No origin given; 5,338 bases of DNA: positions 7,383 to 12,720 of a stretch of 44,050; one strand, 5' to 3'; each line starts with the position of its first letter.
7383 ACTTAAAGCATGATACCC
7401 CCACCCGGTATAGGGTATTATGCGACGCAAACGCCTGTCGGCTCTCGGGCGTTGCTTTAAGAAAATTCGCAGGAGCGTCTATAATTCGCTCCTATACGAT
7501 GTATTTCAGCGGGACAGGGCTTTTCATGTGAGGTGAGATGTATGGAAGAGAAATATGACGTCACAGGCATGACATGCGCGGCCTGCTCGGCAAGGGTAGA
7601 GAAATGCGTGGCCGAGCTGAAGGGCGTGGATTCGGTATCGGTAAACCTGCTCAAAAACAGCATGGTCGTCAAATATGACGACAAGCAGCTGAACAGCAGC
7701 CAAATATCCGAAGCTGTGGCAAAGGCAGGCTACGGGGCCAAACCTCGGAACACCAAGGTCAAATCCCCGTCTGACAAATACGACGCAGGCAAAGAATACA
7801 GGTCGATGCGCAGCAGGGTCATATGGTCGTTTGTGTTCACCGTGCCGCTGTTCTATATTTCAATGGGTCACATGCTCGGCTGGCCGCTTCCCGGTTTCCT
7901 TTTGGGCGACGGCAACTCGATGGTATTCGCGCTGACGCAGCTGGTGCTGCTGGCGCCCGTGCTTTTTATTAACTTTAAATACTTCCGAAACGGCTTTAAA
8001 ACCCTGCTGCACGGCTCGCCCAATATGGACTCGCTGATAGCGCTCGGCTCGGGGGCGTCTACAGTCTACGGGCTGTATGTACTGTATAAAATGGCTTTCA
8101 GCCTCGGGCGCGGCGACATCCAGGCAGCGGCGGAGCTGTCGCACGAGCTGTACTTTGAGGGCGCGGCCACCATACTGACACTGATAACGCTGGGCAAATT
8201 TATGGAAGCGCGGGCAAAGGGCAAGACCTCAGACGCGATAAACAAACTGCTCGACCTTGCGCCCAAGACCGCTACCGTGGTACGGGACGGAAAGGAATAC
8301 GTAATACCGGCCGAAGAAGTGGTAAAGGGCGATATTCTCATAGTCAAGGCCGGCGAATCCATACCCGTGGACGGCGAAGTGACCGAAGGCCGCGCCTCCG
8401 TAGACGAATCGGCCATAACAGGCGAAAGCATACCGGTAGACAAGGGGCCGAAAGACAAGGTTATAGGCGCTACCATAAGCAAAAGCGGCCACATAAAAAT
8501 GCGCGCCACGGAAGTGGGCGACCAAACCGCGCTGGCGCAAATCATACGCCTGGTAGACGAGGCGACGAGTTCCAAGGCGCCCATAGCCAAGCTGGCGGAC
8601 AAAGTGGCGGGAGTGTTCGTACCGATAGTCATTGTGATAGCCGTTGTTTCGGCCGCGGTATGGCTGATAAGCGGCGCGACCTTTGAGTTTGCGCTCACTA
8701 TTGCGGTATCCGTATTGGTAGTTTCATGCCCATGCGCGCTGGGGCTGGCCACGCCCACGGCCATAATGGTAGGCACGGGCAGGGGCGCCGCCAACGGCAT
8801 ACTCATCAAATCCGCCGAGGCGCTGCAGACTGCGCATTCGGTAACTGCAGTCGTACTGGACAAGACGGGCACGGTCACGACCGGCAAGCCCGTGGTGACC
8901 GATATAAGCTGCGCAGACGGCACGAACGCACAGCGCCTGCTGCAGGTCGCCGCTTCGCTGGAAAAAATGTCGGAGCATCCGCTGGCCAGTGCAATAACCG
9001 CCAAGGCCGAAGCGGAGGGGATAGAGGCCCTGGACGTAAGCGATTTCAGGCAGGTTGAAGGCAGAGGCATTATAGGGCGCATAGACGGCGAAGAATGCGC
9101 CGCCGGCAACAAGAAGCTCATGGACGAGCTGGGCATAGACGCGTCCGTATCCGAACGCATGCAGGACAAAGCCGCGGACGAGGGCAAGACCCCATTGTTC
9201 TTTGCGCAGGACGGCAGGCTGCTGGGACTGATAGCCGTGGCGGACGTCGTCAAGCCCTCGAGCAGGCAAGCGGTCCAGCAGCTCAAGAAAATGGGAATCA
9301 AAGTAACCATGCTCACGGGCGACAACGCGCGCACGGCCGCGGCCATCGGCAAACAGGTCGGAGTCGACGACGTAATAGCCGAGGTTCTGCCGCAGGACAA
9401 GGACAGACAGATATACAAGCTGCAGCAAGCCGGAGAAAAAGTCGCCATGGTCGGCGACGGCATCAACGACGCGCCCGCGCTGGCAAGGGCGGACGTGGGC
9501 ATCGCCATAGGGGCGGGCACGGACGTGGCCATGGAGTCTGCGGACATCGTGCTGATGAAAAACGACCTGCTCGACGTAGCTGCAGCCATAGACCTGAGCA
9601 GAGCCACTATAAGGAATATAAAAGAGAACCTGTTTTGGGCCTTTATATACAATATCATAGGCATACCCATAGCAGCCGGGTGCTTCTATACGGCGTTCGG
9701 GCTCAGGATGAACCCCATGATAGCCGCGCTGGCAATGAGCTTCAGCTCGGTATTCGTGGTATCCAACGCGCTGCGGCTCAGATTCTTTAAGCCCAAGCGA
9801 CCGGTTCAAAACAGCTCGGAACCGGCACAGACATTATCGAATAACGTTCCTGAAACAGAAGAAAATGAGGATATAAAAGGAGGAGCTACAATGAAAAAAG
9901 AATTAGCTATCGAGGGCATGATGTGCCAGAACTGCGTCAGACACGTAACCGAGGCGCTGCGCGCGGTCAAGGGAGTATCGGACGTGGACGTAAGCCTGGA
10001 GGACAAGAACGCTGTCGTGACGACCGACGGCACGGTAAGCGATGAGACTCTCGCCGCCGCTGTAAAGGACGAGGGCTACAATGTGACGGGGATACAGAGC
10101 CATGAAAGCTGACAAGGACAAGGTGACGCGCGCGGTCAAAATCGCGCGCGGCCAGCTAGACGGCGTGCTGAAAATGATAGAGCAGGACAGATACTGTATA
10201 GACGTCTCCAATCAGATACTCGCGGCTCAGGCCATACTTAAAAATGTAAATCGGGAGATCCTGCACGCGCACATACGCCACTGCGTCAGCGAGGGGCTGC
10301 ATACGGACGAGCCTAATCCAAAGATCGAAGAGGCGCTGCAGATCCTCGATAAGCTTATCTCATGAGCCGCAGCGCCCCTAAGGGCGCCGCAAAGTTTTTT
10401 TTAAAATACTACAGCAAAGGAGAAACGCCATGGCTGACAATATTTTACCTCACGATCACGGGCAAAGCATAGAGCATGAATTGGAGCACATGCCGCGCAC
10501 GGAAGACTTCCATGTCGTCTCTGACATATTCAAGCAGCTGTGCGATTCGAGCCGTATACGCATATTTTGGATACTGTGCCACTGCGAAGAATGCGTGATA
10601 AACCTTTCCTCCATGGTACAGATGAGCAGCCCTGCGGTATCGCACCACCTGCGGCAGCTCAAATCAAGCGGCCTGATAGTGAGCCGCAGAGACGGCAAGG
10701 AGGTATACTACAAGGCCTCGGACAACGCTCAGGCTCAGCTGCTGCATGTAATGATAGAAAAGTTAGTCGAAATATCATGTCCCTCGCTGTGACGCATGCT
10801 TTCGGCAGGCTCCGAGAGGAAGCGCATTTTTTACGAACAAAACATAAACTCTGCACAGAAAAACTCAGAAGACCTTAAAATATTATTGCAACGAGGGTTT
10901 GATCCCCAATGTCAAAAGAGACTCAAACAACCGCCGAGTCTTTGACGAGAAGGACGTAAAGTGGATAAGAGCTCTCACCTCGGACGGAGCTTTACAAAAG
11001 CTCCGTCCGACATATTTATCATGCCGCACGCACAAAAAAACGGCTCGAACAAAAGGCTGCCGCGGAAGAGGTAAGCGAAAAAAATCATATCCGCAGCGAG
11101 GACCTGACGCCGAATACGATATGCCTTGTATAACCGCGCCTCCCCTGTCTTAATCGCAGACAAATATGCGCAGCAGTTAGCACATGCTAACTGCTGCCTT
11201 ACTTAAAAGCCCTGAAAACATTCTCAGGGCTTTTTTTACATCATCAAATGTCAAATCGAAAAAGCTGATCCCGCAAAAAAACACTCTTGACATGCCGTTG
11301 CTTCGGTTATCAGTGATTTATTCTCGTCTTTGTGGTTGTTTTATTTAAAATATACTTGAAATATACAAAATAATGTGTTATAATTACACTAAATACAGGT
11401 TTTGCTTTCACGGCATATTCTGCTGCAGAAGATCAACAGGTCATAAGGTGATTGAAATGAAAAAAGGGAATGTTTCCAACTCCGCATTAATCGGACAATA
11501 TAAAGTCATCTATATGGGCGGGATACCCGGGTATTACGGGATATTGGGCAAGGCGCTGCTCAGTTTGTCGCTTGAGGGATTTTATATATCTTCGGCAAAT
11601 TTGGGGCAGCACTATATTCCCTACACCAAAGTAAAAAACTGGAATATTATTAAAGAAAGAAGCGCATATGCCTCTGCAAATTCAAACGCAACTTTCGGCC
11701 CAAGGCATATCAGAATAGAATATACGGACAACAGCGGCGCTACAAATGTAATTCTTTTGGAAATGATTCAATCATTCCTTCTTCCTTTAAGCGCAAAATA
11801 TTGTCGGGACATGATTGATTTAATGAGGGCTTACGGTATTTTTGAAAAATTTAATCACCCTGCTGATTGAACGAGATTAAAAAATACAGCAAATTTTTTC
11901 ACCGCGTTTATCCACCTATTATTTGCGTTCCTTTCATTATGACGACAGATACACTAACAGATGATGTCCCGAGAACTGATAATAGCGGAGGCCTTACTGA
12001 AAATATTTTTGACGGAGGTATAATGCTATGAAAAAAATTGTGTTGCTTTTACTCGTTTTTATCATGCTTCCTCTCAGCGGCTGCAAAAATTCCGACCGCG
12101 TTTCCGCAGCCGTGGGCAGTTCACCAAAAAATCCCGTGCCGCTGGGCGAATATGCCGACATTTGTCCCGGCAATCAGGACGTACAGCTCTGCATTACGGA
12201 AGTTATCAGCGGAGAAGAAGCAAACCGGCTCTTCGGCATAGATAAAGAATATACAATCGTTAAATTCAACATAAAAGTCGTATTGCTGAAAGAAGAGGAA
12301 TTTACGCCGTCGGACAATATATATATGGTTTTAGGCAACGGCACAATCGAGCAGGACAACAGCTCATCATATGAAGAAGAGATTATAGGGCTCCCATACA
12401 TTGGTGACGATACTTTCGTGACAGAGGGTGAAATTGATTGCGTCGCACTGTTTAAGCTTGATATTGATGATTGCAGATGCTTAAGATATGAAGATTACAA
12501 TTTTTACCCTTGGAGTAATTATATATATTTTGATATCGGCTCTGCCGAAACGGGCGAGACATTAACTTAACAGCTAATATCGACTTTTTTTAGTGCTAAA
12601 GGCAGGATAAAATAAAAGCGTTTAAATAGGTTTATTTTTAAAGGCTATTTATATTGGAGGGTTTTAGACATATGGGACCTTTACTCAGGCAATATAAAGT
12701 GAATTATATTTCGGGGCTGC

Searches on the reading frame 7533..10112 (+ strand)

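Call 35: search_protein_families(library=pfam, proteins=[window:7533-10112:+], max_evalue=0.001)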
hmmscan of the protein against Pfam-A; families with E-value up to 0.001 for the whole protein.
window:7533-10112:+ (859 aa): 6 families
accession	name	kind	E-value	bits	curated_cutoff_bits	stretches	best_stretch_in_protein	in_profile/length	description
PF00122.25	E1-E2_ATPase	-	1.4e-58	197.9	28.1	1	242-420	2-180/181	E1-E2 ATPase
PF00702.32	Hydrolase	-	3.4e-36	125.9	26.4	1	438-654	2-191/191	haloacid dehalogenase-like hydrolase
PF00403.32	HMA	-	3e-29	101.6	24.8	2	8-67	2-61/62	Heavy-metal-associated domain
PF08282.18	Hydrolase_3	-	3.1e-08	34.1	20.9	1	631-679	200-248/255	haloacid dehalogenase-like hydrolase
PF19991.5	HMA_2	-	0.00065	20.1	30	0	24-65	37-78/154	Heavy metal associated domain 2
PF12710.13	HAD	-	0.00073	20.4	27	0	539-650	52-188/189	haloacid dehalogenase-like hydrolase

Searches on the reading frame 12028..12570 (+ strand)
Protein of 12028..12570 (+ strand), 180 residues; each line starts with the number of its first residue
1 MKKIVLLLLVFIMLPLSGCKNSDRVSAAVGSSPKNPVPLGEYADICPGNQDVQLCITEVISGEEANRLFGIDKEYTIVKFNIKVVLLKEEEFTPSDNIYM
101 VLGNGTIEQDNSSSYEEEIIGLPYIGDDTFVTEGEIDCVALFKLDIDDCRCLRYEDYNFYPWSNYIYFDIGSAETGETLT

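Call 7: search_protein_families(library=pfam, proteins=[window:12028-12570:+], max_evalue=0.01)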
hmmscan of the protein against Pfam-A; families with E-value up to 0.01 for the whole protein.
window:12028-12570:+ (180 aa): 0 families

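Call 8: search_protein_families(library=phrogs, proteins=[window:12028-12570:+], max_evalue=0.01)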
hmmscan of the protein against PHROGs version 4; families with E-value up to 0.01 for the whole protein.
window:12028-12570:+ (180 aa): 1 family
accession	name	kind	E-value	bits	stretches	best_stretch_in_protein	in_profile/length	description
phrog_806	-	unknown function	0.0079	17.2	0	1-147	2-162/187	-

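Call 74: search_protein_families(library=padloc, proteins=[window:12028-12570:+], max_evalue=0.01)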
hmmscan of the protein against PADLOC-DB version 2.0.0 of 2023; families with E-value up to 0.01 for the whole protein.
window:12028-12570:+ (180 aa): 0 families
